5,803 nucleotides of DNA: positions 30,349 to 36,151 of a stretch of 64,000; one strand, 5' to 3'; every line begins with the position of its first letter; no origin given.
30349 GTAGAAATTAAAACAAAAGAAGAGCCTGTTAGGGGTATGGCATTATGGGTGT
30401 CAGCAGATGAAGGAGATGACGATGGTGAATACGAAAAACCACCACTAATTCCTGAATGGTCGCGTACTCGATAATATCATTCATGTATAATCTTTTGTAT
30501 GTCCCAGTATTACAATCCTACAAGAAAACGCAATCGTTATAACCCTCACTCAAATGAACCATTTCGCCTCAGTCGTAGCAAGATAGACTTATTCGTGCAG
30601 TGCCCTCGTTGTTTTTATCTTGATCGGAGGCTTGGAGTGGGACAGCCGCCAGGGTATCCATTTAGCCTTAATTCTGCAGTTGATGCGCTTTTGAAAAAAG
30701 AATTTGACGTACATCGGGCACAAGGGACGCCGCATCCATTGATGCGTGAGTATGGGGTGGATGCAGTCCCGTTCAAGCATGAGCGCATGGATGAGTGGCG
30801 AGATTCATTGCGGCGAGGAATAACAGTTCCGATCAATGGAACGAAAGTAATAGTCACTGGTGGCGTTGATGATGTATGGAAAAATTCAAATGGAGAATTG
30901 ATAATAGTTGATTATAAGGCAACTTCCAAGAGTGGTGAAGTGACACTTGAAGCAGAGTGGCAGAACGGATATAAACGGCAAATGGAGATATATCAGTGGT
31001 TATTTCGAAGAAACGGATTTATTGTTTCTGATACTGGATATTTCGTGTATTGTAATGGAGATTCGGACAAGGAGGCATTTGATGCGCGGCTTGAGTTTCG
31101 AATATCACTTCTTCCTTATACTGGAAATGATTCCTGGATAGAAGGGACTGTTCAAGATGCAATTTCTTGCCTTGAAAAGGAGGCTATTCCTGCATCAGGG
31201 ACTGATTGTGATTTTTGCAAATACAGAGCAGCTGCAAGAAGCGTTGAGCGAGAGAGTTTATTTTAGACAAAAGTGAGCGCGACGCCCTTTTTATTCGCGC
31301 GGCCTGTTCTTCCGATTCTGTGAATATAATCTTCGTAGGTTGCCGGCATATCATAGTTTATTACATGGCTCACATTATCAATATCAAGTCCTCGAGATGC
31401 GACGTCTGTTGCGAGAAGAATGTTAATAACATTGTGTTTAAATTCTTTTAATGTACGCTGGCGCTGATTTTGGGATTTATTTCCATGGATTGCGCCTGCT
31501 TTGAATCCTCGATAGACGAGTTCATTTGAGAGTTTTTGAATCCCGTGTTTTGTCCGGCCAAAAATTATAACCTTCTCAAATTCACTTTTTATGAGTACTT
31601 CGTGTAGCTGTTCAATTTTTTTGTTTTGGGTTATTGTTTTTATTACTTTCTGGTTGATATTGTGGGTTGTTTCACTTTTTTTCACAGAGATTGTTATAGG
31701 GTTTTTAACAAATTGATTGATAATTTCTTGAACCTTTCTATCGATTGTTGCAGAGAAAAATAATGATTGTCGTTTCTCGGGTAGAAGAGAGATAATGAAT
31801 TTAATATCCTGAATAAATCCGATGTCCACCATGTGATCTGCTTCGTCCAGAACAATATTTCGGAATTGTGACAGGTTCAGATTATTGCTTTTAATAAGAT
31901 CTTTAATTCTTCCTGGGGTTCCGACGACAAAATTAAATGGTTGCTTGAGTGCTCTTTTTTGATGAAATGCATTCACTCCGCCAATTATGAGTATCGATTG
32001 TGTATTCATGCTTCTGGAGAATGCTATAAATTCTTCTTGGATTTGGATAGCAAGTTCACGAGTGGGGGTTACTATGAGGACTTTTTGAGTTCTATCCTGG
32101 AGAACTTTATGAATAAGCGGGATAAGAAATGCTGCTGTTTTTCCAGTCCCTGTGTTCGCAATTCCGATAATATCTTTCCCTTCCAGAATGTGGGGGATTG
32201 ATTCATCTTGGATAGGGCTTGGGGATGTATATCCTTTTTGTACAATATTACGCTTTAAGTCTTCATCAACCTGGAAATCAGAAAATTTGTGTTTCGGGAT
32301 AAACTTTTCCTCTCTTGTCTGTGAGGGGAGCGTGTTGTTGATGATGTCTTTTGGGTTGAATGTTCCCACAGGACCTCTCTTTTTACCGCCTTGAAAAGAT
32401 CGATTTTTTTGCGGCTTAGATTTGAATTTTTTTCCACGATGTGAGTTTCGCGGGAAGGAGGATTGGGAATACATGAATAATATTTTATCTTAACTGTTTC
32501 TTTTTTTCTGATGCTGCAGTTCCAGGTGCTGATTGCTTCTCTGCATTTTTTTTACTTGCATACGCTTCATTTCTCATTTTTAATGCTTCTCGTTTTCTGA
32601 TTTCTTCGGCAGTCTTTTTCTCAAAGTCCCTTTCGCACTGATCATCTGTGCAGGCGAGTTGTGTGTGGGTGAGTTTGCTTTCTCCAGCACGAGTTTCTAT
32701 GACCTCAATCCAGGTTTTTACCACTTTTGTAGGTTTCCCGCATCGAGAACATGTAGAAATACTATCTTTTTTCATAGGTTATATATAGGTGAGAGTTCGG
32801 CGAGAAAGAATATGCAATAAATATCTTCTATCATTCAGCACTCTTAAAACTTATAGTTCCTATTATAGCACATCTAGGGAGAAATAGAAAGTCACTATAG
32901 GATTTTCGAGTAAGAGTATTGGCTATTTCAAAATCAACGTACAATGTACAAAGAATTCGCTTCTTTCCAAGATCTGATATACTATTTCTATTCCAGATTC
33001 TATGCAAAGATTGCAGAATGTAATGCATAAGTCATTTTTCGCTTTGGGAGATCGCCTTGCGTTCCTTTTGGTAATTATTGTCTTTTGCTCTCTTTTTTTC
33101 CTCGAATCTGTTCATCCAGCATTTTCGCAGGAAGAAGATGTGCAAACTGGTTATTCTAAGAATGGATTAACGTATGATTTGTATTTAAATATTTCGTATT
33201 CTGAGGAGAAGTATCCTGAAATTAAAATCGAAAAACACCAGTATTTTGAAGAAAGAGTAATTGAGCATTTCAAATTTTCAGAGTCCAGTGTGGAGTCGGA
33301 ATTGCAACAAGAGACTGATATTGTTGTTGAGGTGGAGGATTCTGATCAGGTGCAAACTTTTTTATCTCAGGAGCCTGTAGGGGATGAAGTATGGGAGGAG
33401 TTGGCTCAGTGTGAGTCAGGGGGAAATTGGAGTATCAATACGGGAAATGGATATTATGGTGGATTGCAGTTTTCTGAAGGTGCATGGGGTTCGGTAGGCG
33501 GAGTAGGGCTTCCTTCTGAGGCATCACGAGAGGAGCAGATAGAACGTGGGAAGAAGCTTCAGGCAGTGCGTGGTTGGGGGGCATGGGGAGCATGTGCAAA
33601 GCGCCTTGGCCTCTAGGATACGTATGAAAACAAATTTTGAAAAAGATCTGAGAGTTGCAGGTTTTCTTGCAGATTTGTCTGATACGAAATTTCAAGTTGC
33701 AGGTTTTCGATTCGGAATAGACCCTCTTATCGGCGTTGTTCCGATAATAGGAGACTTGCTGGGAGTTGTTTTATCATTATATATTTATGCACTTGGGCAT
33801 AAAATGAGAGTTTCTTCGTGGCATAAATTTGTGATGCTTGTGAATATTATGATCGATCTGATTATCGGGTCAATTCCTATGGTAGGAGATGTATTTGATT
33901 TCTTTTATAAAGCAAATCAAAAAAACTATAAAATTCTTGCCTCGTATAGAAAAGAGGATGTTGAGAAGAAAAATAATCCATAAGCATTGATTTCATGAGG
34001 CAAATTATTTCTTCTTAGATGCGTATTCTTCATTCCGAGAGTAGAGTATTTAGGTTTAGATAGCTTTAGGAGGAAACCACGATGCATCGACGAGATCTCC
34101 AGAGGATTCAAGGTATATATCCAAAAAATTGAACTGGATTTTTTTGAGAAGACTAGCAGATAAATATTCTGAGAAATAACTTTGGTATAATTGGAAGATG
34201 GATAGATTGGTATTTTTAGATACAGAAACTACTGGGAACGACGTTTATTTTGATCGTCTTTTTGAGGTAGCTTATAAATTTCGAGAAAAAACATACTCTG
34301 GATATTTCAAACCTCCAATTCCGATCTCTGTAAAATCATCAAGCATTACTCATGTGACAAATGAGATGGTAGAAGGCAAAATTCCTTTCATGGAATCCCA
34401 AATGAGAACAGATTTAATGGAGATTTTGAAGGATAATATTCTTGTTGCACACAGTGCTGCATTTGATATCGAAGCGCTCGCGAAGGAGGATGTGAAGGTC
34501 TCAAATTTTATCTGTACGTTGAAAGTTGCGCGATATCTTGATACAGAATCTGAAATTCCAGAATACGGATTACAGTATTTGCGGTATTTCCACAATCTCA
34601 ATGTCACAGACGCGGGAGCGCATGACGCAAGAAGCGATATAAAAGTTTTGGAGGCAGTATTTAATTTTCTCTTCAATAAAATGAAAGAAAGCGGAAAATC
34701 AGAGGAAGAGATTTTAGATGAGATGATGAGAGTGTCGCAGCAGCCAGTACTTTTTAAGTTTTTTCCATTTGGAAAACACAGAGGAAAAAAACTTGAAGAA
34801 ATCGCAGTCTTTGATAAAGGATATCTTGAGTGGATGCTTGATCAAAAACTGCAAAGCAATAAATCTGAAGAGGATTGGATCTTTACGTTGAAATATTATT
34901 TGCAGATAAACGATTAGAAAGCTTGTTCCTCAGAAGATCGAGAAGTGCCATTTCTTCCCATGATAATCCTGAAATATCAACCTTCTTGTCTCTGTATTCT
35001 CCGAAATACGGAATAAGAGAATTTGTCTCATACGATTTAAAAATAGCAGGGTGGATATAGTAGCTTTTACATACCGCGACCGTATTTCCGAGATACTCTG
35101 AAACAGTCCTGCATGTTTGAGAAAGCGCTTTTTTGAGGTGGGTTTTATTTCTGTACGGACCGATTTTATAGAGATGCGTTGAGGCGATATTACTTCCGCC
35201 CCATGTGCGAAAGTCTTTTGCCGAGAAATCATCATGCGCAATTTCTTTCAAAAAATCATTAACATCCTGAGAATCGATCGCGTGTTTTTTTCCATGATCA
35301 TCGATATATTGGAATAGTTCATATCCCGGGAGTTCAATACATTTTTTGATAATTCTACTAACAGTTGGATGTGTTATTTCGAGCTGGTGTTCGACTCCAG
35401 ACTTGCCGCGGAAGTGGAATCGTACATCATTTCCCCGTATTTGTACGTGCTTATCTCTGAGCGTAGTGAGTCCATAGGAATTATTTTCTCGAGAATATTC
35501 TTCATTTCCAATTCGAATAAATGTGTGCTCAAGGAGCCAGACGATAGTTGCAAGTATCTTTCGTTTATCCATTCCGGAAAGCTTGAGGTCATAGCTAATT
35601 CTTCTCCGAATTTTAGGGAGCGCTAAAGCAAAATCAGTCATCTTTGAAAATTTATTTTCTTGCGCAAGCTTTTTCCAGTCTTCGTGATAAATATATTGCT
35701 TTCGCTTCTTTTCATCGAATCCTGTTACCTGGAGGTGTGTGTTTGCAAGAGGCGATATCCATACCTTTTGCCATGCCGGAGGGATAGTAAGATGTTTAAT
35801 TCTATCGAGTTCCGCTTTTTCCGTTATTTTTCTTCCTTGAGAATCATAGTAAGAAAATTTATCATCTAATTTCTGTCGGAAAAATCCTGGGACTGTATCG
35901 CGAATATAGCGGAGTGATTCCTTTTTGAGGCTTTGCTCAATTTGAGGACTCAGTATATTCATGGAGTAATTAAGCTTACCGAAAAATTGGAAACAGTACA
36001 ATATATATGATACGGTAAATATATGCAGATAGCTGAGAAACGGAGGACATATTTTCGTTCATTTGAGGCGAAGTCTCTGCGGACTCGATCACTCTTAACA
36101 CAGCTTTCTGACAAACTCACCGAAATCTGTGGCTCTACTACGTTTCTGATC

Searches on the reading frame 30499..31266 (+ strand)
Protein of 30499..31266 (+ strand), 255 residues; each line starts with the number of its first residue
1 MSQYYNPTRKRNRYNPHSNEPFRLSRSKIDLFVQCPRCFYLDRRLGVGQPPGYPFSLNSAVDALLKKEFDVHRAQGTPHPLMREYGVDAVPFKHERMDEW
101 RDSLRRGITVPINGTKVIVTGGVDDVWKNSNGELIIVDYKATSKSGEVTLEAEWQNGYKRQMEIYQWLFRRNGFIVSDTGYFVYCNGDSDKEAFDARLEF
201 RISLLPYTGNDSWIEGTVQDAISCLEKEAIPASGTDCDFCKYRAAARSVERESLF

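Call 73: search_protein_families(library=pfam, proteins=[window:30499-31266:+], max_evalue=0.001)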
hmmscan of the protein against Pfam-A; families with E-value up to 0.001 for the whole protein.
window:30499-31266:+ (255 aa): 1 family
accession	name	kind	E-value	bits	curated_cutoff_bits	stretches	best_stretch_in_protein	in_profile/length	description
PF12705.13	PDDEXK_1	-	3.2e-13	50.6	22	1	82-244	110-244/247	PD-(D/E)XK nuclease superfamily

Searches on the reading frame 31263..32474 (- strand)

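Call 73: search_protein_families(library=pfam, proteins=[window:31263-32474:-], max_evalue=0.001)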
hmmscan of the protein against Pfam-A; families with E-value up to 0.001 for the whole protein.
window:31263-32474:- (403 aa): 6 families
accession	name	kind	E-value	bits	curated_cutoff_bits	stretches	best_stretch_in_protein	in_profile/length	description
PF00270.35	DEAD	-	4.3e-45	153.9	26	1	86-251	1-167/167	DEAD/DEAH box helicase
PF00271.37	Helicase_C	-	7.1e-35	120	23.5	1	286-394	2-110/110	Helicase conserved C-terminal domain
PF04851.21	ResIII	-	4.1e-10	40.2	22.5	1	101-245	25-163/164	Type III restriction enzyme, res subunit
PF13245.12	AAA_19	-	3.3e-05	24.5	25.1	1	90-218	2-104/134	AAA domain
PF16203.11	ERCC3_RAD25_C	-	0.00022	21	27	1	292-396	50-154/248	ERCC3/RAD25/XPB C-terminal helicase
PF14617.12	CMS1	-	0.00095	19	35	1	183-212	179-208/250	U3-containing 90S pre-ribosomal complex subunit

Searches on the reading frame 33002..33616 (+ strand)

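Call 73: search_protein_families(library=pfam, proteins=[window:33002-33616:+], max_evalue=0.001)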
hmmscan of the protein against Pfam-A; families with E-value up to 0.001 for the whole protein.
window:33002-33616:+ (204 aa): 1 family
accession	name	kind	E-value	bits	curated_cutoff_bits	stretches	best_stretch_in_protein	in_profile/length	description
PF06737.19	Transglycosylas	-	3.4e-27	95.3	27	1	129-198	5-77/77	Transglycosylase-like domain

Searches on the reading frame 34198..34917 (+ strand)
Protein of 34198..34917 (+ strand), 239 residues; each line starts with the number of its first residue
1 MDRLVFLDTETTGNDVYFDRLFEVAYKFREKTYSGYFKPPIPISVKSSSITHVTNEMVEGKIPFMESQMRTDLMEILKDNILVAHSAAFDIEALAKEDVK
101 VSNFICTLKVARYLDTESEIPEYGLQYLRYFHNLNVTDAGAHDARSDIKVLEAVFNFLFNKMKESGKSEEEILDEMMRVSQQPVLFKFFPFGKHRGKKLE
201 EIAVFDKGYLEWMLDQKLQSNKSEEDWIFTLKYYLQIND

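Call 73: search_protein_families(library=pfam, proteins=[window:34198-34917:+], max_evalue=0.001)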
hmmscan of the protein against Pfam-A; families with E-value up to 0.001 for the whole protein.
window:34198-34917:+ (239 aa): 3 families
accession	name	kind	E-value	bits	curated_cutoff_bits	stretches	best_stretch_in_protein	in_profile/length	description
PF00929.31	RNase_T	-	1.6e-13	51.9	24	1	5-154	1-163/164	Exonuclease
PF20600.3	ExoX-like_C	-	1.2e-08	34.6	26.5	1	189-216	1-28/30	Exodeoxyribonuclease X-like C-terminal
PF01612.26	DNA_pol_A_exo1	-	1.1e-06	29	23.6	1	7-128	25-123/173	3'-5' exonuclease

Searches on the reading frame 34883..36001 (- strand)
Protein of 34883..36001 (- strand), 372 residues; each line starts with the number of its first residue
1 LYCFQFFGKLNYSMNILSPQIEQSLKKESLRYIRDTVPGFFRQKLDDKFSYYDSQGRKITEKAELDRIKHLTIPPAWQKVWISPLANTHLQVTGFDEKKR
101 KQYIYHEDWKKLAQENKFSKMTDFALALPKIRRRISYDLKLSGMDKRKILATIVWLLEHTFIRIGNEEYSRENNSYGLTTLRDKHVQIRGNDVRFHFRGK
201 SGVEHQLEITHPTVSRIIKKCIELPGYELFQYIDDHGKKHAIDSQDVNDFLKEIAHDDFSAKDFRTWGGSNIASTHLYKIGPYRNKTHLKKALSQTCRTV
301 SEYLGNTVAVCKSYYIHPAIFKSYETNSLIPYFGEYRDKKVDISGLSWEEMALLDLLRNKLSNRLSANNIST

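Call 49: find_encoding_contigs(protein=window:34883-36001:-, flank=10000, max_places=1)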
Protein window:34883-36001:- (372 aa): no gene with exactly this product is on record in the collection.

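Call 73: search_protein_families(library=pfam, proteins=[window:34883-36001:-], max_evalue=0.001)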
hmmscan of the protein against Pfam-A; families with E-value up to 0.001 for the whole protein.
window:34883-36001:- (372 aa): 2 families
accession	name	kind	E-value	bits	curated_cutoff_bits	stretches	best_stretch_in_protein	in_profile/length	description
PF01028.25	Topoisom_I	-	1.5e-39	136.2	23.7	1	108-325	3-211/228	Eukaryotic DNA topoisomerase I, catalytic core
PF21338.2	Top1B_N_bact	-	3.9e-22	78.2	27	1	48-96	1-49/49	Bacterial DNA topoisomerase IB, N-terminal domain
